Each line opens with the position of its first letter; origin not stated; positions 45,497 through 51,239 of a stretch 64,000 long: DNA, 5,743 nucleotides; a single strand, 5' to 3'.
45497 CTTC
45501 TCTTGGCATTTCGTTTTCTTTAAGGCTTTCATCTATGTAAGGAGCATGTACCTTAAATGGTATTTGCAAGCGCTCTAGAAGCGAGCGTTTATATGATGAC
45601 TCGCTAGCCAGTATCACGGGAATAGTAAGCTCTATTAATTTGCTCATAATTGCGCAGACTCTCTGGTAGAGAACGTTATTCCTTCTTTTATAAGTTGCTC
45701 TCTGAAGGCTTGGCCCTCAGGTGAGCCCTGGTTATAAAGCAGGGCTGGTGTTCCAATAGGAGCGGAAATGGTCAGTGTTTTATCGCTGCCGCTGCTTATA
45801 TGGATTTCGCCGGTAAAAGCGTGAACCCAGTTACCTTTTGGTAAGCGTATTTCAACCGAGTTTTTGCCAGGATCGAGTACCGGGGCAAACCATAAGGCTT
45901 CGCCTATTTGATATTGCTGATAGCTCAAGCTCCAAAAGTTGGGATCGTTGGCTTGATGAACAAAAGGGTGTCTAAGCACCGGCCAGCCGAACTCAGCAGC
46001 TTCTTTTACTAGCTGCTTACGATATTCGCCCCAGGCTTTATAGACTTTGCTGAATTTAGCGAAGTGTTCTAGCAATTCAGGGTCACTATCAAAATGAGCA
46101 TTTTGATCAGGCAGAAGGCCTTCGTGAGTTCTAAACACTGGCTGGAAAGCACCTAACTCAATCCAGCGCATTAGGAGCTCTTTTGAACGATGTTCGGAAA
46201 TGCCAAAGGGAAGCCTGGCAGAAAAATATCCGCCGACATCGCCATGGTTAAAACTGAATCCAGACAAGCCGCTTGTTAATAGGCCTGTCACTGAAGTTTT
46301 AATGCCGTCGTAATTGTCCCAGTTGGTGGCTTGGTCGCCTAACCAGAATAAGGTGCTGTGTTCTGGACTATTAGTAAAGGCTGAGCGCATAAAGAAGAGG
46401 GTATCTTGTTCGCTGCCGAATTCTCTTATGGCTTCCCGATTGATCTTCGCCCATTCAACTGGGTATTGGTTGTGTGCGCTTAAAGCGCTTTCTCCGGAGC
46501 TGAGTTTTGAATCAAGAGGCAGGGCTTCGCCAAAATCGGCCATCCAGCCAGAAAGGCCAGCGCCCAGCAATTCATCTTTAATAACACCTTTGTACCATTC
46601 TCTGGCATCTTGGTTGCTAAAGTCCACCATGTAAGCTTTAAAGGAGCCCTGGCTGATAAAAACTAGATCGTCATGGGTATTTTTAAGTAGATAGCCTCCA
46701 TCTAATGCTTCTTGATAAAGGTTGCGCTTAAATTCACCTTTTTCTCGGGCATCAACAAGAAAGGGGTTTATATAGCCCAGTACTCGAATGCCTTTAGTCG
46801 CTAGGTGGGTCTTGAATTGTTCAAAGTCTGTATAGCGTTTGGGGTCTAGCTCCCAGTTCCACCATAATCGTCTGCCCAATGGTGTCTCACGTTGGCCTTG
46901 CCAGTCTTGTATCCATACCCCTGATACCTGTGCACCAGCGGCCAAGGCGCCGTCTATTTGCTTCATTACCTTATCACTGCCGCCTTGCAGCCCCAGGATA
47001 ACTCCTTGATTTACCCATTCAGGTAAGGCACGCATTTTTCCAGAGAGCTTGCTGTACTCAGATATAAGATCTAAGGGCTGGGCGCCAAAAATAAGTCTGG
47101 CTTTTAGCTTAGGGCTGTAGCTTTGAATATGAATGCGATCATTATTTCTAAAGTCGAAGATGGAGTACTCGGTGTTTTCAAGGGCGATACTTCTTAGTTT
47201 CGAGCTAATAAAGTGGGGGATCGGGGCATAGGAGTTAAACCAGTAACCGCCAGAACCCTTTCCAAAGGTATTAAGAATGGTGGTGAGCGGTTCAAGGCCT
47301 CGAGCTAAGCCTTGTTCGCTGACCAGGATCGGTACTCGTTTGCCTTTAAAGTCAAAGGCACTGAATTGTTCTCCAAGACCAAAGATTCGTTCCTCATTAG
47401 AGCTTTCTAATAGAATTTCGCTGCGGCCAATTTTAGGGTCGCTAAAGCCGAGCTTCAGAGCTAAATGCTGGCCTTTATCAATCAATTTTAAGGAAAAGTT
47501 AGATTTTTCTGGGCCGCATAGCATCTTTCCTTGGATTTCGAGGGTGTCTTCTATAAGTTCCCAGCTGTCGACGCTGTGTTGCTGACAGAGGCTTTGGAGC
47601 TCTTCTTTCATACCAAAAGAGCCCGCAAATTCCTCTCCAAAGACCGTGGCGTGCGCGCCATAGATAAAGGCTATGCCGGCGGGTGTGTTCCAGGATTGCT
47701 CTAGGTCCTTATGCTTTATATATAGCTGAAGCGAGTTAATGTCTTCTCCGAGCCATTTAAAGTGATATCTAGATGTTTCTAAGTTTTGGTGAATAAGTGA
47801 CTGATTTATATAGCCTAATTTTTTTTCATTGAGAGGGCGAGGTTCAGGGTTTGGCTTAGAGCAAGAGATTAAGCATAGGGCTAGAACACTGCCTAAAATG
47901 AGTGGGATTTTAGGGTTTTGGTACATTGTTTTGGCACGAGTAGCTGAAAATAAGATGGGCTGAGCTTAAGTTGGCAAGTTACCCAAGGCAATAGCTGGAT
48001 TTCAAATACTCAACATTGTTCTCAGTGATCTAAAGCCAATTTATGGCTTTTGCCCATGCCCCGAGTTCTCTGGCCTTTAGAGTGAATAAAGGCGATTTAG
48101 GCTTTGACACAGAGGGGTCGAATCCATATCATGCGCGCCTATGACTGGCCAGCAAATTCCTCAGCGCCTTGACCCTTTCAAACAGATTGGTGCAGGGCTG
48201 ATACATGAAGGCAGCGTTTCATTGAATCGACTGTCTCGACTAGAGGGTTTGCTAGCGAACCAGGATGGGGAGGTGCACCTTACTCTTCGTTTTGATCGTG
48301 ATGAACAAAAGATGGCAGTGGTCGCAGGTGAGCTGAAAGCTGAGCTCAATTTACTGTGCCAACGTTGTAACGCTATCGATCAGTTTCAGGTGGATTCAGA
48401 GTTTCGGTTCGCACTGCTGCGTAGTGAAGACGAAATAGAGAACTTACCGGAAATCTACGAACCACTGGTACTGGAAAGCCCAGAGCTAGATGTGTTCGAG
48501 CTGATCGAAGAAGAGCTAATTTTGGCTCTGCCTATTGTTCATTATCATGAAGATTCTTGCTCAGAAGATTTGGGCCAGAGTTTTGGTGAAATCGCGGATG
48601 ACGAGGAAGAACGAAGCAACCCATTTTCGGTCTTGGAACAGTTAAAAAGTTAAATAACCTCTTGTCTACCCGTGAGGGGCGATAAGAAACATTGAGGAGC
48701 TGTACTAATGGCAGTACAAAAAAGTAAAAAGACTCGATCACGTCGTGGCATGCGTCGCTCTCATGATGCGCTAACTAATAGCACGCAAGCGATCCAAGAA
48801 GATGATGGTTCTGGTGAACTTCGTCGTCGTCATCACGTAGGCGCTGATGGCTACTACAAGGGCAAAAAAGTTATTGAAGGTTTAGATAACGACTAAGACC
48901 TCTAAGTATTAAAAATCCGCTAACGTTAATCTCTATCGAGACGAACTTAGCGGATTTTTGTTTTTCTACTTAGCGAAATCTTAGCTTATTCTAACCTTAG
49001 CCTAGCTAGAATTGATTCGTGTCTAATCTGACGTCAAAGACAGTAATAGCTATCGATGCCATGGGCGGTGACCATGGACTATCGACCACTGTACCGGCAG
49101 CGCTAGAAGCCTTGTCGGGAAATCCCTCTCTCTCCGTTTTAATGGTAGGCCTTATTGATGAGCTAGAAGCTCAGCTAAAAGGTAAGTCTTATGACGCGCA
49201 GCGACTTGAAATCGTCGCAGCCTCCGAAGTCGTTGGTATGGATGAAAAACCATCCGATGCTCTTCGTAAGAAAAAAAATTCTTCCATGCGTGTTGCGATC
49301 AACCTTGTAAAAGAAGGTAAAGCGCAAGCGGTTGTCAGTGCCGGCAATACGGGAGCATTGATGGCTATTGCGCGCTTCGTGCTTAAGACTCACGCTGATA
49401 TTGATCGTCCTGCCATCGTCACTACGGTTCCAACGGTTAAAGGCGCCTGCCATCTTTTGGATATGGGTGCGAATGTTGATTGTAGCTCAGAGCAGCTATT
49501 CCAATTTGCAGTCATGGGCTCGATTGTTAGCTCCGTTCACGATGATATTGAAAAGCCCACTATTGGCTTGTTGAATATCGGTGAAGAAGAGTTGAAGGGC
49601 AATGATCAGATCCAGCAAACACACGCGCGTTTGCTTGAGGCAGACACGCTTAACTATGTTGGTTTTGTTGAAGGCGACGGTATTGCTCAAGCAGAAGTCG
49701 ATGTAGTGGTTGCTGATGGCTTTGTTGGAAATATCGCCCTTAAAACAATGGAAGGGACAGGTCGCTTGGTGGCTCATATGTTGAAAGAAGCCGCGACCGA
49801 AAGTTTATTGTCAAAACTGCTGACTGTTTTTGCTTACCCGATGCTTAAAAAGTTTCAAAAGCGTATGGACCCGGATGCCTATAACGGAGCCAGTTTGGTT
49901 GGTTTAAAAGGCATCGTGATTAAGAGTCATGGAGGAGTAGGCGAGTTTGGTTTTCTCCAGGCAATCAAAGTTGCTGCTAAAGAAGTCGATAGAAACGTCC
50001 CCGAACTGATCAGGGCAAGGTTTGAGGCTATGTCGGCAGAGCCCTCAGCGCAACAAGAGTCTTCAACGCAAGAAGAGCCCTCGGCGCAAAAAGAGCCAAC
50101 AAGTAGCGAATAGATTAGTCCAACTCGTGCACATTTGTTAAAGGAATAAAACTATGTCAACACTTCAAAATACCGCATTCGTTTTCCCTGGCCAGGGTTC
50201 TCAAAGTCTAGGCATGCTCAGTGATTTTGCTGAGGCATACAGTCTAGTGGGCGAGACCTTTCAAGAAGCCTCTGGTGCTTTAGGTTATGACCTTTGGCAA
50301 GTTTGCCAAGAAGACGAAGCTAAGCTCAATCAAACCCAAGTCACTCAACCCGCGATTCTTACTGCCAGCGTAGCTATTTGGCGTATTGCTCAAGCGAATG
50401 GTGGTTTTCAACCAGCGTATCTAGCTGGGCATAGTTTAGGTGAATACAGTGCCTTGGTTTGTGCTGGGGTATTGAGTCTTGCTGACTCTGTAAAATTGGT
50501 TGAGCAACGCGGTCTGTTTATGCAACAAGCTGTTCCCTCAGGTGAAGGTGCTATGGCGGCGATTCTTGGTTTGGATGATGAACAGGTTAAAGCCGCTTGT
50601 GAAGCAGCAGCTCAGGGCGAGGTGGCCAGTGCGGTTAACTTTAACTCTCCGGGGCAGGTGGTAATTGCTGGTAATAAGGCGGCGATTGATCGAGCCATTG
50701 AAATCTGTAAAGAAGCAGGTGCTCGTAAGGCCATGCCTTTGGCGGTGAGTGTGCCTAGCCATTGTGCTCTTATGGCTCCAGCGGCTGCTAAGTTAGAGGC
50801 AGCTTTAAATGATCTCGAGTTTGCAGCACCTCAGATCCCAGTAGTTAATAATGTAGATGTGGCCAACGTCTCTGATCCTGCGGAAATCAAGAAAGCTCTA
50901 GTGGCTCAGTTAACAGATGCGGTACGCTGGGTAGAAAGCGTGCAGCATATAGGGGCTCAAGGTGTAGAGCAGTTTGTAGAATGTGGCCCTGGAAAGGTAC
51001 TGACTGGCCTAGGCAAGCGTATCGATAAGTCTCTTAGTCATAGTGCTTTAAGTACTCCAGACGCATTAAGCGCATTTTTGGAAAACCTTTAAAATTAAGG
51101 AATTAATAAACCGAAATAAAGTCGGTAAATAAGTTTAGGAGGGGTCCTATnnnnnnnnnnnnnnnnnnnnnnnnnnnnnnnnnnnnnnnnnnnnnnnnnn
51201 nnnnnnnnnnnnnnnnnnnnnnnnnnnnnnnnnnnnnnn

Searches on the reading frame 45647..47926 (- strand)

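Call 36: search_protein_families(library=pfam, proteins=[window:45647-47926:-], max_evalue=0.00001)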
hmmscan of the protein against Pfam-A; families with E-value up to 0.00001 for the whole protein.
window:45647-47926:- (760 aa): 2 families
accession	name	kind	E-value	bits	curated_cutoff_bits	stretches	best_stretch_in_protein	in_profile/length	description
PF01055.32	Glyco_hydro_31_2nd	-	2.4e-42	145.9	23.5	1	317-604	21-293/328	Glycosyl hydrolases family 31 TIM-barrel domain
PF21365.3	Glyco_hydro_31_3rd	-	7.2e-11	42.8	24.4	1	647-730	1-80/87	Glycosyl hydrolase family 31 C-terminal domain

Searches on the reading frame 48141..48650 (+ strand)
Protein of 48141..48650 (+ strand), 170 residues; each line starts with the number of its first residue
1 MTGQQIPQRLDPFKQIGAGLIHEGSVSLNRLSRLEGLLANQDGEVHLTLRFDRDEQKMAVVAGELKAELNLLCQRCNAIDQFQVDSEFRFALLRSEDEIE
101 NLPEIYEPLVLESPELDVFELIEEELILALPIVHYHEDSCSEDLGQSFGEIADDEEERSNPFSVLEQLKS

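Call 37: search_protein_families(library=pfam, proteins=[window:48141-48650:+], max_evalue=0.00001)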
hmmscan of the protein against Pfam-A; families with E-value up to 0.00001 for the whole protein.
window:48141-48650:+ (170 aa): 1 family
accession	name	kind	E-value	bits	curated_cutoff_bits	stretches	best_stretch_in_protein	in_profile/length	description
PF02620.22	YceD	-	9.1e-17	61.6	33.2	1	62-169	2-119/119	Large ribosomal RNA subunit accumulation protein YceD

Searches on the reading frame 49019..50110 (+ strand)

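Call 37: search_protein_families(library=pfam, proteins=[window:49019-50110:+], max_evalue=0.00001)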
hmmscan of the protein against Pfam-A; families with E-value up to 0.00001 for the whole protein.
window:49019-50110:+ (364 aa): 1 family
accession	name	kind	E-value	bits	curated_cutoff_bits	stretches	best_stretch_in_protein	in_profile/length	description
PF02504.20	FA_synthesis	-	1.2e-102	343.8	29.1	1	9-329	2-323/324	Fatty acid synthesis protein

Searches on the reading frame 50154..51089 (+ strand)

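Call 37: search_protein_families(library=pfam, proteins=[window:50154-51089:+], max_evalue=0.00001)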
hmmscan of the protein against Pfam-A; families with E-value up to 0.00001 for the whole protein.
window:50154-51089:+ (312 aa): 1 family
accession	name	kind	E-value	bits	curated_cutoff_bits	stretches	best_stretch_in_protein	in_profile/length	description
PF00698.26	Acyl_transf_1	-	7.1e-36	124.7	32.7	1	9-287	2-275/319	Acyl transferase domain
